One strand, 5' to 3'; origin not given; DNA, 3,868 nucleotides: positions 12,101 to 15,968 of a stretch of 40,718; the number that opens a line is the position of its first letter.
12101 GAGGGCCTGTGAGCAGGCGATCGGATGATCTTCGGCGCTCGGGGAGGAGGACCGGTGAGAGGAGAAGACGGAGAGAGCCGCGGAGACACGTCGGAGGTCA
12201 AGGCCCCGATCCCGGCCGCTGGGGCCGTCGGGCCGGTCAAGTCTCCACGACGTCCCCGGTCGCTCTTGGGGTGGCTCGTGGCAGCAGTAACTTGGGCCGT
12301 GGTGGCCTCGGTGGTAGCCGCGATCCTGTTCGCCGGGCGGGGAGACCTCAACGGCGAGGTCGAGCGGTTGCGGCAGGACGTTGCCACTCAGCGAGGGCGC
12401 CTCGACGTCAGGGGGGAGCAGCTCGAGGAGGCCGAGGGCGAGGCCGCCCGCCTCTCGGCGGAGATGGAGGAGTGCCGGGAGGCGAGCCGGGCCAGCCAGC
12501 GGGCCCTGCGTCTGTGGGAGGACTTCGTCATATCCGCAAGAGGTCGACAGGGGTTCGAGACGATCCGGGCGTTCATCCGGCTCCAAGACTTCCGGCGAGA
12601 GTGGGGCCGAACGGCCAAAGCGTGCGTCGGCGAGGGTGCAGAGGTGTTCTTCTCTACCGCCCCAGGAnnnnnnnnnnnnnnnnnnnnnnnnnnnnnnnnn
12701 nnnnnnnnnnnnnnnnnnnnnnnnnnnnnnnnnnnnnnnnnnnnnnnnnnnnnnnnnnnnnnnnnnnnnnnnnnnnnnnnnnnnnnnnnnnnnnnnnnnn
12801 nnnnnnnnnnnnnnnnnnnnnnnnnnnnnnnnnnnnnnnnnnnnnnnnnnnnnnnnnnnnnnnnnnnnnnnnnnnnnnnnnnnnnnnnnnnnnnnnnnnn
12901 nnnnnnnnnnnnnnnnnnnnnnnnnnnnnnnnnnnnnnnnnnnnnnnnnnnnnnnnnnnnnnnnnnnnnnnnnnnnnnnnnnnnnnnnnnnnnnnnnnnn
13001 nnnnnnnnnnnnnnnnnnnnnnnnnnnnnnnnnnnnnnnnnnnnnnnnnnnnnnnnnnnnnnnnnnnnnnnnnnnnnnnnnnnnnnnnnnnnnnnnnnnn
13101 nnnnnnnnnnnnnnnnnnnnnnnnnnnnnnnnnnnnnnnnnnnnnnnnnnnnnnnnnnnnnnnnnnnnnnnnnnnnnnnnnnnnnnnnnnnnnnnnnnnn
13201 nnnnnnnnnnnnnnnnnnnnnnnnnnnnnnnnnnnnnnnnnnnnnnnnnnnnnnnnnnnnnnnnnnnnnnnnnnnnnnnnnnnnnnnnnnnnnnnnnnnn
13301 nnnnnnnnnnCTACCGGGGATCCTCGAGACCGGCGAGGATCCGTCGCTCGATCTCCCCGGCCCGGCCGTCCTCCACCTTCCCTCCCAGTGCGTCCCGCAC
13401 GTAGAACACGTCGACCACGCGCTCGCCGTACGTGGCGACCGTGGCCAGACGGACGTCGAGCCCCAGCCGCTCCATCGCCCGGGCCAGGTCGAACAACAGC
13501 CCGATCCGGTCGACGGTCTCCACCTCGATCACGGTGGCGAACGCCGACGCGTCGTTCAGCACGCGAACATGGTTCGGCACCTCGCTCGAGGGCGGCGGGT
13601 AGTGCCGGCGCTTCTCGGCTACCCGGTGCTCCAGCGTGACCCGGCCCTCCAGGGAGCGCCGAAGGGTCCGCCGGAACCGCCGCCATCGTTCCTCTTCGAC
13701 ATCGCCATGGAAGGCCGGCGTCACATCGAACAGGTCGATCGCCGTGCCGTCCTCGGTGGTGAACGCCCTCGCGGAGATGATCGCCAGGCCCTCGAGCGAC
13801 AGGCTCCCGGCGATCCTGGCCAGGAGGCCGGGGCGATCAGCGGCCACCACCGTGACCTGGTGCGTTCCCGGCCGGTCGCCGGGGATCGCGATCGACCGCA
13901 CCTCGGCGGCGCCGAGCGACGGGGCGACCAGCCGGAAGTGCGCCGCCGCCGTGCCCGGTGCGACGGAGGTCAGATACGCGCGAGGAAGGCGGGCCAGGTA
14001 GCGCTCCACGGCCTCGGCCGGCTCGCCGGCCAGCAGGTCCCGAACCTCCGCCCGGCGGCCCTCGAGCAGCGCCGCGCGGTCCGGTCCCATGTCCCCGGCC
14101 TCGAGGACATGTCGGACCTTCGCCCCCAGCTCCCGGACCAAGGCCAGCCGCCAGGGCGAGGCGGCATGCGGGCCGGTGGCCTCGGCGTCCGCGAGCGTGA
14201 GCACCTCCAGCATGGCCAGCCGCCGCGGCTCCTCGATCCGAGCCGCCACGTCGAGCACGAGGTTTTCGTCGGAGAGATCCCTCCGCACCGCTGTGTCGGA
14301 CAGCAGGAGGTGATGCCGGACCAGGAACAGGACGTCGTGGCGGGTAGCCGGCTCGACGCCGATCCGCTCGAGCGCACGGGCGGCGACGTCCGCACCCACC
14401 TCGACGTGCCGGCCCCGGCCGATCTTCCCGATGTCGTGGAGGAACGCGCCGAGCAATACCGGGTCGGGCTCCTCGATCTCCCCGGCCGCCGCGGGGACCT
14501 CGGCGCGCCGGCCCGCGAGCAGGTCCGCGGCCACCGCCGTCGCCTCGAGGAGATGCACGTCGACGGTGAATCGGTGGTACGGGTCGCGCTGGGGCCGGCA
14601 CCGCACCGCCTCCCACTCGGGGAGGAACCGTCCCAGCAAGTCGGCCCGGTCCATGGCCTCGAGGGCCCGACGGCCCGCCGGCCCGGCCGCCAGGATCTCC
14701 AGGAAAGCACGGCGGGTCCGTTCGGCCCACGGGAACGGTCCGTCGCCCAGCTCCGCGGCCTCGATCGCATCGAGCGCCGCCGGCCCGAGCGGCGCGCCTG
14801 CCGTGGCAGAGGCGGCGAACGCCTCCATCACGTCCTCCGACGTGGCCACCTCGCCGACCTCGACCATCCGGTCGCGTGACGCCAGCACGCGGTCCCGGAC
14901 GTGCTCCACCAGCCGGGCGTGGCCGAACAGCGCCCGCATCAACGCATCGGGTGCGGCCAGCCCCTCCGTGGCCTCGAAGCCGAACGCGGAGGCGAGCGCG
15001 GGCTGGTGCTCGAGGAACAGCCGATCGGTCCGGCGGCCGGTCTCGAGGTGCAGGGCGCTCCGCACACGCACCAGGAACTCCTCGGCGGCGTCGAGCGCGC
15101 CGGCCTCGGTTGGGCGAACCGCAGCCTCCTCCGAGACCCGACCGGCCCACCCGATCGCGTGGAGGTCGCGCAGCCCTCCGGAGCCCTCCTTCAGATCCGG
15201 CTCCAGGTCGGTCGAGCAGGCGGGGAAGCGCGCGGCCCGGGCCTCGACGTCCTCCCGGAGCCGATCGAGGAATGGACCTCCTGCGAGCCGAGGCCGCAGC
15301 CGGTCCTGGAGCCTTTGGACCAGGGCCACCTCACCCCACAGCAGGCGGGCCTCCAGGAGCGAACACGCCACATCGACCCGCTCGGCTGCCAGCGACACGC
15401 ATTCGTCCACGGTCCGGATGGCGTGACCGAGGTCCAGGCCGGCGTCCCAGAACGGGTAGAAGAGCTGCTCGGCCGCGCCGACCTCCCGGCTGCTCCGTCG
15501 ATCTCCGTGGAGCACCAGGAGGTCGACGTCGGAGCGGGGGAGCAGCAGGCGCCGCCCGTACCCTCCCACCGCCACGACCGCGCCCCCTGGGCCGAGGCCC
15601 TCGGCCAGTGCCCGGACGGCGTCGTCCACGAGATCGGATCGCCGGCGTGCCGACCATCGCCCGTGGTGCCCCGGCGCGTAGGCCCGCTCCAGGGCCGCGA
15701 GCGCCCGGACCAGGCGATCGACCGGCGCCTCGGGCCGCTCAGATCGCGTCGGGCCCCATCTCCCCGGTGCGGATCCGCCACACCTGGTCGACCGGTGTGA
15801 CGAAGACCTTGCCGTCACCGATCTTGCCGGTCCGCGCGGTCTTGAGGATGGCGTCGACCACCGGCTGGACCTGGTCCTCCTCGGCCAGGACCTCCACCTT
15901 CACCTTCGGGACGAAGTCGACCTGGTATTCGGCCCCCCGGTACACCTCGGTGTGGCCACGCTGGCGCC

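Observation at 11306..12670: Uncharacterised three-gene cassette of paralogous TM / coiled-coil / Cys-x49-Cys proteins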

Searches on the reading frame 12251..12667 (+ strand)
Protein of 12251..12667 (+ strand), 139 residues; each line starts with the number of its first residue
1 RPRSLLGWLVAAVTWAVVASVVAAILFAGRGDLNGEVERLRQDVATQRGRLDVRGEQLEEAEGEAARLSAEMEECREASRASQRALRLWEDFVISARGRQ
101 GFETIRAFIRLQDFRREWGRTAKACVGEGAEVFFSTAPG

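Call 43: search_protein_representatives(alignment_id=A4)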
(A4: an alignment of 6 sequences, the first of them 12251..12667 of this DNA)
Query: 6 sequences, 132 profile positions. Proteins with E-value up to 0.001 (for the whole library): 16; up to 1e-10: 5; up to 1e-30: 3. The best 16 are listed.
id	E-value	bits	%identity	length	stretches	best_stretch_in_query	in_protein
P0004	2.0e-45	170.6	-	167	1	1-131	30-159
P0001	1.2e-43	164.8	-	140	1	3-132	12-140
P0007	2.6e-41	157.3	-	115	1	15-130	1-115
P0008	4.6e-11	59.4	-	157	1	3-127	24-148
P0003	5.5e-11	59.1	-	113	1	1-63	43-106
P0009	1.2e-09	54.8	-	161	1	3-128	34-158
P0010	3.6e-08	50.0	-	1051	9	11-73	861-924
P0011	1.0e-06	45.3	-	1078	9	32-95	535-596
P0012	1.7e-06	44.6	-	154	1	6-130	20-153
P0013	6.6e-06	42.7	-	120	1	8-126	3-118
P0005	2.1e-05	41.1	-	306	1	1-37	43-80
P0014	2.2e-05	41.0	-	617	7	35-72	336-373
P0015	2.4e-05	40.9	-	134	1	4-128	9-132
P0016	7.2e-05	39.3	-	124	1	10-84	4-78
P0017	6.9e-04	36.1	-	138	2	7-83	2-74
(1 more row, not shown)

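Call 45: find_encoding_contigs(protein=P0008, flank=10000)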
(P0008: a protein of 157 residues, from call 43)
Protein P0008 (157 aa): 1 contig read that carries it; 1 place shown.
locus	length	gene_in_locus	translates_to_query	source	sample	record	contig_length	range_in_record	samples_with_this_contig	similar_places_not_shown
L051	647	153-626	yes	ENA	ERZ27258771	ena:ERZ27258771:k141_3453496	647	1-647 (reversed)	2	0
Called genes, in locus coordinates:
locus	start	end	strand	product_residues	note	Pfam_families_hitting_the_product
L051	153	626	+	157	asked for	-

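Call 46: find_encoding_contigs(protein=P0012, flank=10000)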
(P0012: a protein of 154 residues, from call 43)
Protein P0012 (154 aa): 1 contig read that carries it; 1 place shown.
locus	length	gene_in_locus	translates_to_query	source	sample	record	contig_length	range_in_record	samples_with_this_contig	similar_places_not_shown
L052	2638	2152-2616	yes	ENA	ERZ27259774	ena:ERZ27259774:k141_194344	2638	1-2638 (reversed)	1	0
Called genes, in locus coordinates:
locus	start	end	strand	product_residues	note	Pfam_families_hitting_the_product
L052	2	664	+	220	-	?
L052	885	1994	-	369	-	PF00437:T2SSE, PF13191:AAA_16 (weak), PF25199:nSTAND_NTPase5 (faint), PF13401:AAA_22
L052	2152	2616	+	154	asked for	-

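Call 47: find_encoding_contigs(protein=P0009, flank=10000)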
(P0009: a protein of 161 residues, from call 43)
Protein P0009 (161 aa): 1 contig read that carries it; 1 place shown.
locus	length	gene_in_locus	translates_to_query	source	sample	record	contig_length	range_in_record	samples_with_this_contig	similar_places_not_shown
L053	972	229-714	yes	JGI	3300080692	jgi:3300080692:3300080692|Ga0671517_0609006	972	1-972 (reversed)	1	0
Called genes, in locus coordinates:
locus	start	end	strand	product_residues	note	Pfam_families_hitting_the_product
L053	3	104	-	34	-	?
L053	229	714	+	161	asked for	-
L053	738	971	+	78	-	?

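Call 48: find_encoding_contigs(protein=P0013, flank=10000)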
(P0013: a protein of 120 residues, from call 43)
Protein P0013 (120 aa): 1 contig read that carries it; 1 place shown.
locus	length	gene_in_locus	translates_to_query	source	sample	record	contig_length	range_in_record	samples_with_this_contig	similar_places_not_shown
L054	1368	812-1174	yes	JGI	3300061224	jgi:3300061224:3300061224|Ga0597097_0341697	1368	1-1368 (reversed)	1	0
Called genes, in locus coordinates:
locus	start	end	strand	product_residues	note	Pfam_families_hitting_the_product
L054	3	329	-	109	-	?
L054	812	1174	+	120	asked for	-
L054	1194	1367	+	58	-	?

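Call 49: find_encoding_contigs(protein=P0015, flank=10000)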
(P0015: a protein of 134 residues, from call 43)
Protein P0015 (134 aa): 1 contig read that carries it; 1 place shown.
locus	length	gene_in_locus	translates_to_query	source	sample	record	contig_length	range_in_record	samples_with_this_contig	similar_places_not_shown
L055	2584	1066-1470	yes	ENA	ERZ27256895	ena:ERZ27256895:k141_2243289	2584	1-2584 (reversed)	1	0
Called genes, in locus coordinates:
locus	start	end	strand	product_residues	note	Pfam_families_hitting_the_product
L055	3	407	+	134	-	?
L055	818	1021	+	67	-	PF00313:CSD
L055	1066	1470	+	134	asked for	-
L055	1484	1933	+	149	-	-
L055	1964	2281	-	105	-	-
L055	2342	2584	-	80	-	?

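Call 67: search_protein_families(library=phrogs, proteins=[P0016, P0017, P0012, P0008], max_evalue=0.1)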
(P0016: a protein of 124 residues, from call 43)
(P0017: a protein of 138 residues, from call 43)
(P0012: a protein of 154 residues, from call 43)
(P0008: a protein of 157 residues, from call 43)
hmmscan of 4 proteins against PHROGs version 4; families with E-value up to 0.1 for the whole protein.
P0016 (124 aa): 8 families
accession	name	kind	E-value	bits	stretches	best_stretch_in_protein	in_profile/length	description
phrog_5975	-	unknown function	0.00048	20.9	1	8-64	24-82/182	-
phrog_89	-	lysis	0.0028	18.6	1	5-85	5-80/143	Rz-like spanin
phrog_26291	-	unknown function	0.0049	18.3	1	27-79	35-87/100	-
phrog_739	-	lysis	0.021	16.1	1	8-61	12-66/122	Rz-like spanin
phrog_3913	-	unknown function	0.022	16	0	4-51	9-57/89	-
phrog_736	-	unknown function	0.041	15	1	7-70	20-79/112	-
phrog_18688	-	unknown function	0.066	15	1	45-90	8-53/104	-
phrog_5328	-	unknown function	0.094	14.2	0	23-71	3-51/101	-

P0017 (138 aa): 19 families
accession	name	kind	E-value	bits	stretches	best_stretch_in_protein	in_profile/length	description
phrog_89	-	lysis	4.6e-05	24.4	1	4-93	4-83/143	Rz-like spanin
phrog_739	-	lysis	5.1e-05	24.5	1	3-99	8-94/122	Rz-like spanin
phrog_736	-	unknown function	0.00017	22.7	1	2-79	13-92/112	-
phrog_1272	-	tail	0.00043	19.1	1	32-122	98-188/1606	tail length tape measure protein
phrog_12015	-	unknown function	0.0043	17.7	1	6-90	74-156/165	-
phrog_27316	-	unknown function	0.0043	17.3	1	31-109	97-172/263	-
phrog_1403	-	lysis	0.0071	17.3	1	2-94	10-102/212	Rz-like spanin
phrog_5328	-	unknown function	0.0099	17.3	1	35-117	5-87/101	-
phrog_77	-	DNA, RNA and nucleotide metabolism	0.015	14.8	1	39-120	471-551/967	SbcC-like subunit of palindrome specific endonuclease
phrog_6631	-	unknown function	0.018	15.6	1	31-117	52-137/251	-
phrog_312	-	lysis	0.02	15.9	1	4-118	13-136/173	Rz-like spanin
phrog_6664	-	unknown function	0.021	16.3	1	2-85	3-86/97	-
phrog_8369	-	other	0.025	15.6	1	40-120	44-110/192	hol-like chemotaxis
phrog_18138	-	unknown function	0.031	15.7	0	28-80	40-92/95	-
phrog_1219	-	tail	0.042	14.5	1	32-91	75-134/233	tail needle protein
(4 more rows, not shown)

P0012 (154 aa): 4 families
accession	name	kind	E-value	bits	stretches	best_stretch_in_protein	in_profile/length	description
phrog_928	-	unknown function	0.0034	18.3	1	42-100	87-145/187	-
phrog_214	-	lysis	0.0047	17.8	1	26-106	10-86/176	Rz-like spanin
phrog_36687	-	unknown function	0.049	14.5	1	61-150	29-118/128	-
phrog_1403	-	lysis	0.062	14.2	0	19-100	8-100/212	Rz-like spanin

P0008 (157 aa): 1 family
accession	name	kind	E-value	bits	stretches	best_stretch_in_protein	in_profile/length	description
phrog_739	-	lysis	0.024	15.8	1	29-100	8-79/122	Rz-like spanin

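Call 78: search_protein_families(library=pfam, proteins=[L055:1964-2281:-, L055:3-404:+, L054:557-1171:+, L054:1194-1367:+, L052:885-1994:-, L054:3-329:-], max_evalue=0.01)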
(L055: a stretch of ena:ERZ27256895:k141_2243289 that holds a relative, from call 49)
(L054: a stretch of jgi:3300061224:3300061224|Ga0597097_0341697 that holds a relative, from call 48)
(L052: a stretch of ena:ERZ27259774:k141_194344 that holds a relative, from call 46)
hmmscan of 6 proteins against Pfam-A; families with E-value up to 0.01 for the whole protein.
L055:1964-2281:- (105 aa): 0 families

L055:3-404:+ (134 aa): 1 family
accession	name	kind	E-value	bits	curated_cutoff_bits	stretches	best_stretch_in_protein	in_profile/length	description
PF02641.20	DUF190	-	2e-45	153.4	23.4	1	24-120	1-97/97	Uncharacterized ACR, COG1993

L054:557-1171:+ (205 aa): 4 families
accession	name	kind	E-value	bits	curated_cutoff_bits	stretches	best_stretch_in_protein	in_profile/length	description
PF13240.11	Zn_Ribbon_1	-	2.6e-05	24.3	25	1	1-20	3-22/23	zinc-ribbon domain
PF24463.1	DUF7577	-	0.00046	20.2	28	1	1-21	6-26/27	Domain of unknown function (DUF7577)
PF13248.11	Zn_ribbon_3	-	0.0012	18.7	27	1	1-20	6-25/26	zinc-ribbon domain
PF12773.13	DZR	-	0.0039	17.8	27.3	1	1-21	2-22/45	Double zinc ribbon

L054:1194-1367:+ (58 aa): 6 families
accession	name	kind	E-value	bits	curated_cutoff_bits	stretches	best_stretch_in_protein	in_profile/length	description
PF13240.11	Zn_Ribbon_1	-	2.3e-07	30.8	25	1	4-24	2-22/23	zinc-ribbon domain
PF12773.13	DZR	-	1.7e-06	28.5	27.3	1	4-25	1-22/45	Double zinc ribbon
PF10571.15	UPF0547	-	0.00034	21.1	29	1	4-25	3-24/26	Uncharacterised protein family UPF0547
PF24463.1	DUF7577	-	0.00078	19.4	28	1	3-24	4-25/27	Domain of unknown function (DUF7577)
PF18912.6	DZR_2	-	0.0015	18.8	27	1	3-26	23-47/56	Double zinc ribbon domain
PF00641.23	Zn_ribbon_RanBP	-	0.0026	17.4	27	1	4-22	7-25/30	Zn-finger in Ran binding protein and others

L052:885-1994:- (369 aa): 22 families
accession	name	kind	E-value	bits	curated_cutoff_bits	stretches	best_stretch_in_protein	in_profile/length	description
PF00437.27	T2SSE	-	5e-48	164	24.9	1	118-307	132-304/370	Type II/IV secretion system protein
PF13401.12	AAA_22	-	4.3e-08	34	27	1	127-264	3-122/130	AAA domain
PF13191.12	AAA_16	-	3e-06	28.3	32.6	1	122-231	17-136/167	AAA ATPase domain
PF25199.1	nSTAND_NTPase5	-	4.1e-05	23.9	34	1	122-174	34-86/145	Novel STAND NTPase 5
PF13671.12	AAA_33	-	7.2e-05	23.5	27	1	131-242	1-109/143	AAA domain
PF04851.21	ResIII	-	8.3e-05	23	22.5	1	120-171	15-66/164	Type III restriction enzyme, res subunit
PF13604.12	AAA_30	-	0.0001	22.5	27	1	120-218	9-104/191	AAA domain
PF13481.12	AAA_25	-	0.00027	21.1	27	1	129-234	33-152/195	AAA domain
PF13245.12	AAA_19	-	0.00036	21.1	25.1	1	129-194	11-71/134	AAA domain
PF03029.23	ATP_bind_1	-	0.00059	20.1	27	1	134-163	1-31/240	Conserved hypothetical ATP binding protein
PF13173.12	AAA_14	-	0.00072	20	27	1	130-177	3-43/129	AAA domain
PF00004.35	AAA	-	0.0023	18.8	21.2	1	132-214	1-69/131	ATPase family associated with various cellular activities (AAA)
PF24883.2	NPHP3_N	-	0.0024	18.5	24.8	1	126-157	19-50/164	Nephrocystin 3, N-terminal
PF02492.25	cobW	-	0.0038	17.3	20.7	1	132-163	3-34/180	CobW/HypB/UreG, nucleotide-binding domain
PF13086.12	AAA_11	-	0.0041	17.4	27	1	127-156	15-44/257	AAA domain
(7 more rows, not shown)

L054:3-329:- (109 aa): 0 families

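Call 86: search_protein_families(library=ncbifam, proteins=[P0016, P0017], max_evalue=1)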
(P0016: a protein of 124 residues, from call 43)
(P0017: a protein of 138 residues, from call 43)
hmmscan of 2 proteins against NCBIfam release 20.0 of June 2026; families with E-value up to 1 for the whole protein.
P0016 (124 aa): 3 families
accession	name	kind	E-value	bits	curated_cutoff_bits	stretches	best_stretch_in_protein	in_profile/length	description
TIGR03495.1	phage_LysB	equivalog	0.023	15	92.75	1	27-80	17-70/135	Rz-like lysis system protein LysB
NF002751.0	PRK02794.1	equivalog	0.057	12.3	371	1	26-117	300-389/425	DNA polymerase IV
NF045995.1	MAG0865_DivIVA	hypoth_equivalog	0.11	12.7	55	1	27-59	32-64/69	MAG0865 family DivIVA-related protein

P0017 (138 aa): 23 families
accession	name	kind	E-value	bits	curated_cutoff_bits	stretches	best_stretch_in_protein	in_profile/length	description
TIGR04211.1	SH3_and_anchor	equivalog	8.6e-07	28.8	65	1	29-125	63-162/198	TIGR04211 family SH3 domain-containing protein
TIGR02168.1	SMC_prok_B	equivalog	4.9e-05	21.3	567.35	1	30-123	803-896/1181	chromosome segregation protein SMC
TIGR04320.1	Surf_Exclu_PgrA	domain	0.00012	21.6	70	1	32-121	249-341/360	SEC10/PgrA surface exclusion domain-containing protein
TIGR02169.1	SMC_prok_A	equivalog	0.00016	19.5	729.4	1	31-120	854-942/1165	chromosome segregation protein SMC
NF045487.1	ASRP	equivalog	0.0007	18.3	300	1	30-120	353-447/593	archaea-specific SMC-related protein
TIGR04523.1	Mplasa_alph_rch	subfamily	0.0029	15.6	270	1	35-119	534-620/745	helix-rich protein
NF010289.0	PRK13729.1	equivalog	0.0059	15.6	504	1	4-103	18-126/474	F-type conjugal transfer pilus assembly protein TraB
NF041752.4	sbcc_Bac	equivalog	0.0075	14.2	1420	1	30-117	754-844/1130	exonuclease subunit SbcC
NF002572.0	PRK02224.1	equivalog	0.0085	14.4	1087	1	31-123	341-433/888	DNA double-strand break repair ATPase Rad50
NF002244.0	PRK01156.1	equivalog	0.014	13.5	847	1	32-95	667-730/895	DNA double-strand break repair ATPase Rad50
TIGR01843.1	type_I_hlyD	subfamily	0.023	13.7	208.65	1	31-126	128-219/422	HlyD family type I secretion periplasmic adaptor subunit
NF051880.1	FlagAsmCDGMPTipF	equivalog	0.023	13.5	600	1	48-130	51-134/421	flagella assembly cyclic-di-GMP phosphodiesterase TipF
NF003034.1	PRK03918.1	equivalog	0.024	12.6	700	1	36-115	190-272/878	DNA double-strand break repair ATPase Rad50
NF007921.0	PRK10636.1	equivalog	0.025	12.8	917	1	44-97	540-593/638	ABC transporter ATP-binding protein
TIGR00606.1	rad50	subfamily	0.028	12.1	453.75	1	31-117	947-1036/1311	DNA repair protein Rad50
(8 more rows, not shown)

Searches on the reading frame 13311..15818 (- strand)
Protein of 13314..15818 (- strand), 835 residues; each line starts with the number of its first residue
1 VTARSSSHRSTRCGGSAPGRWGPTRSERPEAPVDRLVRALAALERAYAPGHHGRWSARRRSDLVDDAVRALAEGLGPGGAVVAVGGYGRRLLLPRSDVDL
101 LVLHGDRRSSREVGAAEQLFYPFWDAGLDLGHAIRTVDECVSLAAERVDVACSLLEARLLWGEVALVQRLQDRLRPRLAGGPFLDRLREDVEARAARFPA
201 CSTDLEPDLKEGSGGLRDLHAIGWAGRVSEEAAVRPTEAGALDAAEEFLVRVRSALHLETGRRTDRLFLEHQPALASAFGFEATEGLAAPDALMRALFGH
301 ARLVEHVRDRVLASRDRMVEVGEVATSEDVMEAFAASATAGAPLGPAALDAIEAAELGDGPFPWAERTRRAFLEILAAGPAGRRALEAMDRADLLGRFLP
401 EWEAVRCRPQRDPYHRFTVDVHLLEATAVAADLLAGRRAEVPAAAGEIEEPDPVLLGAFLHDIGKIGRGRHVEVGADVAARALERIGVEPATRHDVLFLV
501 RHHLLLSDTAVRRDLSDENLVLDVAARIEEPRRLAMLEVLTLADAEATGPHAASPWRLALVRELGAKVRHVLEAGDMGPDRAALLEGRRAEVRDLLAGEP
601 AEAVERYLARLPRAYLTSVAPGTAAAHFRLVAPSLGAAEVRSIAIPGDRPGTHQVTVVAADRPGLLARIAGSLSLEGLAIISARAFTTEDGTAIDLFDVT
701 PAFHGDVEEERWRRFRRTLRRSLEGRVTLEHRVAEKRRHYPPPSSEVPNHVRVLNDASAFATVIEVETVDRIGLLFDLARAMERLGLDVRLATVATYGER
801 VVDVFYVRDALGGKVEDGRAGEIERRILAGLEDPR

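Call 13: find_related_loci(query=window:13314-15818:-, collection=genome_contigs, flank=10000)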
Query window:13314-15818:- (835 aa) in genome_contigs; peptide patterns used: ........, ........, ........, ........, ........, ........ (x = any residue, [..] = any of these).
256 stretches matched a pattern; 49 encode a relative of the query (tblastn E <= 1e-3); 48 distinct loci.
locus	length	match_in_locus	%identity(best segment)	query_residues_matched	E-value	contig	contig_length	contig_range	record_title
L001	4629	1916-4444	72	1-832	0e+0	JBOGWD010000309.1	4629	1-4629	MAG: Actinomycetota bacterium isolate M3-S_maxbin2.bin.153 k127_91614, whole genome shotgun sequence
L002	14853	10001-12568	62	2-831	0e+0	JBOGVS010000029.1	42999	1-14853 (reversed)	MAG: Actinomycetota bacterium isolate SD8036_metabat2.bin.28 NODE_307_length_42999_cov_18.944673, whole genome shotgun s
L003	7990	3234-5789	60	2-833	0e+0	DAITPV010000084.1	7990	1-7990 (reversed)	MAG TPA_asm: Actinomycetota bacterium isolate CTOTU39255 NODE_1419_length_7990_cov_6.781601, whole genome shotgun sequen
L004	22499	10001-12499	77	3-833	0e+0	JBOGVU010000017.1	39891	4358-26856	MAG: Actinomycetota bacterium isolate SD8030_metabat2.bin.23 NODE_90_length_39891_cov_1.852404, whole genome shotgun seq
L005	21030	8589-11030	50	32-832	0e+0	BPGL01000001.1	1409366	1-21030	MAG: Actinomycetota bacterium KatS3mg013 DNA, contig_13714, whole genome shotgun sequence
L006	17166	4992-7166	36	57-817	2e-106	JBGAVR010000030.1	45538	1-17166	MAG: Microthrixaceae bacterium isolate MAG_AAO_AS.66 AAOAS-66_NODE_30_length_45538_cov_5.236774, whole genome shotgun se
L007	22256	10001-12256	36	49-828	1e-100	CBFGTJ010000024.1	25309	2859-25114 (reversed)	MAG TPA_asm: uncultured Microthrixaceae bacterium isolate SRR17295758_binner12_Refined_1 genome assembly, contig: ERZ235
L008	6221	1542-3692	36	76-832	9e-100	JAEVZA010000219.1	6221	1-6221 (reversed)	MAG: Actinomycetes bacterium isolate OH_PBB_154 k127_989445, whole genome shotgun sequence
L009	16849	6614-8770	34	78-832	6e-96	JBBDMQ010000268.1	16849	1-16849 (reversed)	MAG: Microthrixaceae bacterium isolate LejiaB_54_9 Lejia_B_4219_length_16849_cov_5, whole genome shotgun sequence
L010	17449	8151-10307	35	78-832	2e-95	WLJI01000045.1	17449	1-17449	MAG: Actinomycetota bacterium isolate UFOp-RH-14apr17-525 RH-14apr17-525-c45, whole genome shotgun sequence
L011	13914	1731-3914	35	66-832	8e-95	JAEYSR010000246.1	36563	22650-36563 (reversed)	MAG: Actinomycetes bacterium isolate OH_CBlB_104 k127_1501402, whole genome shotgun sequence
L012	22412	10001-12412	35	1-825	1e-93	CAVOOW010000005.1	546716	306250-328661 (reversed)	MAG: uncultured Actinomycetota bacterium isolate MFD00392.bin.1.14 genome assembly, contig: contig_26082, whole genome s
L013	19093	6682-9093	35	1-825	5e-93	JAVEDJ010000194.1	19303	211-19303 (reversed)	MAG: Actinomycetota bacterium isolate BP_174 scaffold_1708479, whole genome shotgun sequence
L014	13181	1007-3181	34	72-832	7e-93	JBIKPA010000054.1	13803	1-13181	MAG: Microthrixaceae bacterium isolate ME2015-03-07_3300042541_group6_bin140 Rohwer_bin111_scaffold_2718_c1, whole genom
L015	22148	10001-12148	36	74-825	3e-92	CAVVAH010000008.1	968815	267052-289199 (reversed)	MAG: uncultured Actinomycetota bacterium isolate MFD04212.bin.1.292 genome assembly, contig: contig_7564, whole genome s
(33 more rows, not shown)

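Call 83: search_protein_families(library=pfam, proteins=[window:13311-15815:-], max_evalue=0.00001)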
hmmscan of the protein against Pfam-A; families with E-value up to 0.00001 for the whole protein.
window:13311-15815:- (834 aa): 4 families
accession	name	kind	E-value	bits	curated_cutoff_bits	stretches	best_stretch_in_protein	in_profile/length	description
PF08335.16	GlnD_UR_UTase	-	1.5e-24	87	21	1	184-309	4-139/141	GlnD PII-uridylyltransferase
PF01842.31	ACT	-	5.2e-12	45.7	27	0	652-703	1-53/66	ACT domain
PF01966.28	HD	-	3.8e-08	34.1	22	1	421-526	4-112/116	HD domain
PF13291.12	ACT_4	-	9.2e-06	26.7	27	0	653-693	8-49/80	ACT domain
